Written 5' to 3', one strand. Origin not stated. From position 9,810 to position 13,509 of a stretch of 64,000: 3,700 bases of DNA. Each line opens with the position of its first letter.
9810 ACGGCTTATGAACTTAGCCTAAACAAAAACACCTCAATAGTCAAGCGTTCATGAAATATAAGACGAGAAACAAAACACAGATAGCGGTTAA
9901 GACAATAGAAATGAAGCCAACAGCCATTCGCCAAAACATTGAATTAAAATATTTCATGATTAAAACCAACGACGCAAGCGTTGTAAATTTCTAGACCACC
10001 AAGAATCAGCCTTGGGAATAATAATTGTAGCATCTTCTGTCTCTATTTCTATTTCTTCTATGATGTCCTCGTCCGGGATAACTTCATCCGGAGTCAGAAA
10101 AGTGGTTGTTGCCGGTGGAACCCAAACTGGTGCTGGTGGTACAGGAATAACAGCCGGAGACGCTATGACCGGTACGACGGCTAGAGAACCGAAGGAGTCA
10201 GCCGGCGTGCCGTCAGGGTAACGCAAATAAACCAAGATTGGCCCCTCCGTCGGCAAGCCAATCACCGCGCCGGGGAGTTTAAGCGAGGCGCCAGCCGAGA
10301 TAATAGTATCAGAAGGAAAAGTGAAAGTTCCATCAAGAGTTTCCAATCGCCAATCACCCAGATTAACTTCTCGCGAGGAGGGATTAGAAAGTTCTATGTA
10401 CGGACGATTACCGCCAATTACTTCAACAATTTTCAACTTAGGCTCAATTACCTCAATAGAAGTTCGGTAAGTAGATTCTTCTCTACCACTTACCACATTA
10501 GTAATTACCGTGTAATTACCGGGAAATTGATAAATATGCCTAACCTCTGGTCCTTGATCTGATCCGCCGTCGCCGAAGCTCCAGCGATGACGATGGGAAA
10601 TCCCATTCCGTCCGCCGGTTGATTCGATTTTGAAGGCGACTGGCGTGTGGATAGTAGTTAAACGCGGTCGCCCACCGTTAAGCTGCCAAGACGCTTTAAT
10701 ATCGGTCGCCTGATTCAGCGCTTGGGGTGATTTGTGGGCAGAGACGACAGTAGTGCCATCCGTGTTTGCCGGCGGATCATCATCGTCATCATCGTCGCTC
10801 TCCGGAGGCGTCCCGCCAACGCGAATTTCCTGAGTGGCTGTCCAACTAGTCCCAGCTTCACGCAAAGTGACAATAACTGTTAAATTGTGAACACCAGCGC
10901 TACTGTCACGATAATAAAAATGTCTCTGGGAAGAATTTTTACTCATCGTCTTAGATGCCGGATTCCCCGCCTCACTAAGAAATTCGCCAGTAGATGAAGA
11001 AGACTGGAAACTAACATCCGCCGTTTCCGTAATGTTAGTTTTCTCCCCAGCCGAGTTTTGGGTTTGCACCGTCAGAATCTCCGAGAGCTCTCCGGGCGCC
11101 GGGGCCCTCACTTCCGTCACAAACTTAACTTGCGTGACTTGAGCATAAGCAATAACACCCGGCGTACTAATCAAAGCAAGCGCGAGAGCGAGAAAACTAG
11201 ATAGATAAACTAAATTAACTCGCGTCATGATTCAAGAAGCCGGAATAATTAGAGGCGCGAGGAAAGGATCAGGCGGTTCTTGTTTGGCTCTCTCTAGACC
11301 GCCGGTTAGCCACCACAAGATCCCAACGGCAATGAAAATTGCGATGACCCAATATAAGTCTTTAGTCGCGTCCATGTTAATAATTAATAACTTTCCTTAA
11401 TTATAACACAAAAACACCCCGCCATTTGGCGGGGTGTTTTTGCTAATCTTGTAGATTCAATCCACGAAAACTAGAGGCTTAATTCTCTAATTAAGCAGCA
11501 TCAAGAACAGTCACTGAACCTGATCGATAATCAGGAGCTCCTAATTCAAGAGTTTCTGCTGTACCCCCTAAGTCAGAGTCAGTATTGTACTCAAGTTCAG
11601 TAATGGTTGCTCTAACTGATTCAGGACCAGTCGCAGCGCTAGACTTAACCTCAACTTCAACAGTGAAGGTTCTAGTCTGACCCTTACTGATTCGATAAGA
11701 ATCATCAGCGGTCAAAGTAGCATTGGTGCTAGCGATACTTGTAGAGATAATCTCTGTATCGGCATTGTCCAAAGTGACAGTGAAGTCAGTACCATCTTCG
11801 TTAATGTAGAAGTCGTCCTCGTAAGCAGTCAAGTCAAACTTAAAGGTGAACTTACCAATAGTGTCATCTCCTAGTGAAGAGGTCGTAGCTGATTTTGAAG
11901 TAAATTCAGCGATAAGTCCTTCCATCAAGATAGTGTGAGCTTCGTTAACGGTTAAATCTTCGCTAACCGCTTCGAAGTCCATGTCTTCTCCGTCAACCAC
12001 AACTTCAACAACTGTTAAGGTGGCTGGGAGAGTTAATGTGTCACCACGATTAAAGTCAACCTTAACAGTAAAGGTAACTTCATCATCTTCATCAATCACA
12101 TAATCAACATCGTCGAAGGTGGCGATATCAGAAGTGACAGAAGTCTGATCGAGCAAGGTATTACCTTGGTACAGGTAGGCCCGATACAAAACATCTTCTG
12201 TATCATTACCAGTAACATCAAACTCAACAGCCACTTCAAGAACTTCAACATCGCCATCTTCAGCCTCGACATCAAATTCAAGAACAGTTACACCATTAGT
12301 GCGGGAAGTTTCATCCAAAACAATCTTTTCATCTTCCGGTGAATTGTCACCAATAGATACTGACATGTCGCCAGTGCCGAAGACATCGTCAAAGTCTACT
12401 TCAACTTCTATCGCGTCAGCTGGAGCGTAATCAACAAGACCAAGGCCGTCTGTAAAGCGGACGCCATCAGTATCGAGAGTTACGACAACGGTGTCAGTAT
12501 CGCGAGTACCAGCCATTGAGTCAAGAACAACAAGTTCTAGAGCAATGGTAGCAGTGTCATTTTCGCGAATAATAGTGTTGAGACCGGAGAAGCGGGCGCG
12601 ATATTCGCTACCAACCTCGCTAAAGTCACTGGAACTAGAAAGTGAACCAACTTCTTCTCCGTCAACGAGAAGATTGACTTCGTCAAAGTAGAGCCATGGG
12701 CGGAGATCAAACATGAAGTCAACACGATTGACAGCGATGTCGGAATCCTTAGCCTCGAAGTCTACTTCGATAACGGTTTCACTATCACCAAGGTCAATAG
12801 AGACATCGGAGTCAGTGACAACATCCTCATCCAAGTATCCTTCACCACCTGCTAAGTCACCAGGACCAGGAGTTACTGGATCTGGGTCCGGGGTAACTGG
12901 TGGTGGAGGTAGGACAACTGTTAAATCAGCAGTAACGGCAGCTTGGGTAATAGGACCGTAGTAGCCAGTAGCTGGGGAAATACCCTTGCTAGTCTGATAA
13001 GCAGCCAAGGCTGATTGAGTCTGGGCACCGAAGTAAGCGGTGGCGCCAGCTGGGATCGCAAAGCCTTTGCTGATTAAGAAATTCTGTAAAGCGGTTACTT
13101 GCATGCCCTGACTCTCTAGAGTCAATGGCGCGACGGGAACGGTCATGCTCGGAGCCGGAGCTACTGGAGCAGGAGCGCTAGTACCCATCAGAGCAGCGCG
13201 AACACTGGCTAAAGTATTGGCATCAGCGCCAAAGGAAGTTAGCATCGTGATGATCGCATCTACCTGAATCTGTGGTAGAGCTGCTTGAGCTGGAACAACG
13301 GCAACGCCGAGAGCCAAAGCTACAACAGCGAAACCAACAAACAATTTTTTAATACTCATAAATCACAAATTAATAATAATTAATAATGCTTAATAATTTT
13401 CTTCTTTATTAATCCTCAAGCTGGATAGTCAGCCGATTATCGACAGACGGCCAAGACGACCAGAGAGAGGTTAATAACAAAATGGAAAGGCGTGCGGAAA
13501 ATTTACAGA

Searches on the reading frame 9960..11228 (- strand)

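Call 51: search_protein_families(library=pfam, proteins=[window:9960-11228:-], max_evalue=0.001)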
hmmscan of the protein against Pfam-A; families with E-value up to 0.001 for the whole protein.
window:9960-11228:- (422 aa): 3 families
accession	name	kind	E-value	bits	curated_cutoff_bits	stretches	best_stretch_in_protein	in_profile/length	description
PF18911.6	PKD_4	-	6.8e-12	45.7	27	1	187-254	10-77/85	PKD domain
PF00932.25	LTD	-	1.1e-08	35.9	34.3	1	264-318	7-67/109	Lamin Tail Domain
PF00801.26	PKD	-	3.3e-08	33.8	23.5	1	195-260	15-80/80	PKD domain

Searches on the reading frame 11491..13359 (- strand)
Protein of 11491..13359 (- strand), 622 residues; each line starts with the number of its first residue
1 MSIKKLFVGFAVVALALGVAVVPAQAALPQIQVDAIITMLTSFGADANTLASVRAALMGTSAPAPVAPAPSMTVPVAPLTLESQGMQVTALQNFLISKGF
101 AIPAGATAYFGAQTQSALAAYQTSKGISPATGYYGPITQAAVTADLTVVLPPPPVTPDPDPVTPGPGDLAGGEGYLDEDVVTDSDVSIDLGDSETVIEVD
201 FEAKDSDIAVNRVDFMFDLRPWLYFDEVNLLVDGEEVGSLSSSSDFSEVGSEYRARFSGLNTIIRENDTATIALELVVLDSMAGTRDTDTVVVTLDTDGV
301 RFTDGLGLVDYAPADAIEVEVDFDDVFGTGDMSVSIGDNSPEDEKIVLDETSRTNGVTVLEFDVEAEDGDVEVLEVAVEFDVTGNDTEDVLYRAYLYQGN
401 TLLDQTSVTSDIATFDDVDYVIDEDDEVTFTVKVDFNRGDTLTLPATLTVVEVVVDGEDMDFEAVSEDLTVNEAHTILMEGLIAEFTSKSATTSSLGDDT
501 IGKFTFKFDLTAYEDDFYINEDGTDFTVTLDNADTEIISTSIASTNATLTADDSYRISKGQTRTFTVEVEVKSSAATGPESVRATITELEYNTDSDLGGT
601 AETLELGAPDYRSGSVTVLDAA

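Call 51: search_protein_families(library=pfam, proteins=[window:11491-13359:-], max_evalue=0.001)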
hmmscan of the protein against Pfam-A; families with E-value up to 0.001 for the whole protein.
window:11491-13359:- (622 aa): 1 family
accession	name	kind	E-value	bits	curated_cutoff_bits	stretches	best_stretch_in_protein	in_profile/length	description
PF01471.23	PG_binding_1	-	3.1e-09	37.3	23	1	86-141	3-56/57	Putative peptidoglycan binding domain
